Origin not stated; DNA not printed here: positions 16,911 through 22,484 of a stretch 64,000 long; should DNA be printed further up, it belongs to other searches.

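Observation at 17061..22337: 1758-aa kinase-like/AAA/GAF/PP2C signalling protein with degenerate kinase catalytic motifs, directly downstream of the RiPP cluster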

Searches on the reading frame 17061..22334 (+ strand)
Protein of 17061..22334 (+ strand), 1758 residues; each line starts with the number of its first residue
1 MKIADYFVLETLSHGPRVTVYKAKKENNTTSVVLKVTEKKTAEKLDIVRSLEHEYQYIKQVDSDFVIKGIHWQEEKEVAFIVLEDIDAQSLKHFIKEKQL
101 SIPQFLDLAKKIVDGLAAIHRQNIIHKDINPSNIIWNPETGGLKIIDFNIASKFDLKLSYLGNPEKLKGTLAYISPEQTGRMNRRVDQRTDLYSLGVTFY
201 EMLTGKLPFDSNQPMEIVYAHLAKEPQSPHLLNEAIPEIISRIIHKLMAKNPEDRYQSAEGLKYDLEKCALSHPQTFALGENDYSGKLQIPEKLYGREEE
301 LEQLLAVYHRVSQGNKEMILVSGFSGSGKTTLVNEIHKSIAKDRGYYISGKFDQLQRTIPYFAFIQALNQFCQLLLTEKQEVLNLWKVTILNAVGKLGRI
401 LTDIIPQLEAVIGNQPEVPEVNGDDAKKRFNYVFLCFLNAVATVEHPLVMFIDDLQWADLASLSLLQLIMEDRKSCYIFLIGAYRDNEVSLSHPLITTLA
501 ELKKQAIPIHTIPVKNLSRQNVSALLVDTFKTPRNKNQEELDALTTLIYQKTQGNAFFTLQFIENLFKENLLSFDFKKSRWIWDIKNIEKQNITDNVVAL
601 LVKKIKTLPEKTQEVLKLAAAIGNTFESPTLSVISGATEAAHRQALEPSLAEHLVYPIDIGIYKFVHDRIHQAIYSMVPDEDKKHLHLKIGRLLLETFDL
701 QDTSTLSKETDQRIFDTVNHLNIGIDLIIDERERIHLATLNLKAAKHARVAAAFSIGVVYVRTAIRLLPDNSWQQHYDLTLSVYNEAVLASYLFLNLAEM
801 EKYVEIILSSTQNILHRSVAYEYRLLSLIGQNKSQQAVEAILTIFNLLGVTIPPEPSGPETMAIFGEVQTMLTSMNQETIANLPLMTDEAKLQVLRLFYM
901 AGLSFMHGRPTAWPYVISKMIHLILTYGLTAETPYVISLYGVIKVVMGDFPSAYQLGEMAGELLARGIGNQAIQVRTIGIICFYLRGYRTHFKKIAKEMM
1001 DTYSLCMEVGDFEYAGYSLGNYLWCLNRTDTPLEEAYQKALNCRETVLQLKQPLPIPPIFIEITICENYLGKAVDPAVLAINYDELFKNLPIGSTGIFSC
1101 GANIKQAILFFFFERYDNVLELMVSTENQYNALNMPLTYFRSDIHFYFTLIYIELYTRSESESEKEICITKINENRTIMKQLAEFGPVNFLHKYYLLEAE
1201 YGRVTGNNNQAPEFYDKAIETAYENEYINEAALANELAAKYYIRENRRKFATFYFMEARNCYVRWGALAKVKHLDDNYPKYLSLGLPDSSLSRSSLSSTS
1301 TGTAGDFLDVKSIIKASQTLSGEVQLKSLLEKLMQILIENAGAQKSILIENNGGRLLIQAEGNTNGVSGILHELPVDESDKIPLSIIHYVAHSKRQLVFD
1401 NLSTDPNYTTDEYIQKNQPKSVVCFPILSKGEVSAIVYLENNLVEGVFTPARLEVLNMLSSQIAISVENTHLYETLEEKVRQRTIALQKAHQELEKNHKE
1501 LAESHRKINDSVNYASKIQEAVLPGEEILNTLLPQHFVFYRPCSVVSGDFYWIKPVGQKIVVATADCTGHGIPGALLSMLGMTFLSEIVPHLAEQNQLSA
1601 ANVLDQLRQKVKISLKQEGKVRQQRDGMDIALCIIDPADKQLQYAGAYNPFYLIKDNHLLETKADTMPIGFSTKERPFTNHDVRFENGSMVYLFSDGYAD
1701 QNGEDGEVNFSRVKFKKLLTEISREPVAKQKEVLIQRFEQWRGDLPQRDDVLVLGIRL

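Call 3: search_protein_families(library=pfam, proteins=[window:17061-22334:+], max_evalue=0.01)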
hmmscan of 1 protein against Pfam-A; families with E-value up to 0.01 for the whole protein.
window:17061-22334:+ (1758 aa): 14 families
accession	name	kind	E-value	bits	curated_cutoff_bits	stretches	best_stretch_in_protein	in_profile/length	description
PF00069.31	Pkinase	-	7.4e-42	144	31.7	1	9-263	4-259/263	Protein kinase domain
PF13191.12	AAA_16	-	1.9e-39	136.3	32.6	1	293-475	1-161/167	AAA ATPase domain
PF07714.23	PK_Tyr_Ser-Thr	-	1.1e-26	94.2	23.1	1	10-257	5-250/258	Protein tyrosine and serine/threonine kinase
PF07228.17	SpoIIE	-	1.7e-22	80.7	25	1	1558-1757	3-190/192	Stage II sporulation protein E (SpoIIE)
PF01590.32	GAF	-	5.1e-12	46.9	22.4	1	1326-1466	2-132/133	GAF domain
PF13185.12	GAF_2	-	6.5e-09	36.6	28.6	1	1326-1467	4-135/136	GAF domain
PF13401.12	AAA_22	-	1.4e-05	25.9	27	1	315-484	4-124/130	AAA domain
PF25201.1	nSTAND6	-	4.7e-05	23.9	27.7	1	294-341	1-43/148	Novel STAND NTPase 6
PF01637.24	ATPase_2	-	0.00014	22.2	33.2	1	296-458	3-122/225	ATPase domain predominantly from Archaea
PF14531.12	Kinase-like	-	0.00056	19.7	25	1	107-255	149-289/289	Kinase-like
PF06414.18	Zeta_toxin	-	0.0011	18.8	22.3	1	311-368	11-67/199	Zeta toxin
PF06293.20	Kdo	-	0.003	17.5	21.3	1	74-149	87-167/207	Lipopolysaccharide kinase (Kdo/WaaP) family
PF00931.28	NB-ARC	-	0.0033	17.2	23.5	1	307-343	8-45/248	NB-ARC domain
PF02492.25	cobW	-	0.0081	16.2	20.7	0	318-341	2-23/180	CobW/HypB/UreG, nucleotide-binding domain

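Call 4: search_protein_families(library=ncbifam, proteins=[window:17061-22334:+], max_evalue=0.01)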
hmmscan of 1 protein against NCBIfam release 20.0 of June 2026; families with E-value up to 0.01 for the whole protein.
window:17061-22334:+ (1758 aa): 24 families
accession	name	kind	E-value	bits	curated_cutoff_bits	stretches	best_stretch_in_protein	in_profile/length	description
NF038263.1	prot_phos_SiaA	equivalog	3e-61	207.8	700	1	1473-1758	383-657/658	biofilm regulation protein phosphatase SiaA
NF033483.0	PknB_PASTA_kin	equivalog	1.3e-59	202.8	450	1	6-274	9-273/563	Stk1 family PASTA domain-containing Ser/Thr kinase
TIGR03903.1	TOMM_kin_cyc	equivalog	9.4e-40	136.3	705.75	2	293-699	482-867/1267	TOMM system kinase/cyclase fusion protein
NF047741.1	antiphage_MADS6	equivalog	3.6e-37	128.2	460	1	3-271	188-462/612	methylation-associated defense system protein kinase MAD6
NF038150.1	lanthi_synth_IV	equivalog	3.3e-27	95.2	650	1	6-271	191-458/851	class IV lanthionine synthetase LanL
NF052427.1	StpK7MSMEG_1200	equivalog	8.7e-27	93.8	900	1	6-274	9-272/601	serine/threonine protein kinase StpK7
NF009651.0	PRK13184.1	equivalog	1.1e-20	73.3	839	1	90-269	101-290/932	serine/threonine-protein kinase PknD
NF038151.1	lanthi_synth_III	equivalog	1.2e-16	60.3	575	1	5-213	221-433/833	class III lanthionine synthetase LanKC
NF053615.1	SerThrKinAfsKStmc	equivalog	3.1e-16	59.2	1300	1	78-260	86-259/809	protein serine/threonine kinase AfsK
NF033442.0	BREX_PglW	equivalog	6.6e-15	53.9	990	1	7-268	207-485/1391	BREX system serine/threonine kinase PglW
TIGR01817.1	nifA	equivalog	5.1e-10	38.7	528.85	1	1310-1508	4-194/534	nif-specific transcriptional activator NifA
TIGR03724.2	arch_bud32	equivalog_domain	1e-09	38.1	125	1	53-152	42-132/193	KEOPS complex kinase/ATPase Bud32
NF058632.1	SerThrKinPrkT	equivalog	2.9e-06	26.5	280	1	5-147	22-161/322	serine/threonine protein kinase PrkT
NF007174.0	PRK09605.1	equivalog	3.1e-06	26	447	1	42-153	371-475/535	bifunctional N(6)-L-threonylcarbamoyladenine synthase/serine/threonine protein kinase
NF011464.0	PRK14879.1-7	equivalog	3.4e-05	23.7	246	1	79-158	81-155/221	Kae1-associated kinase Bud32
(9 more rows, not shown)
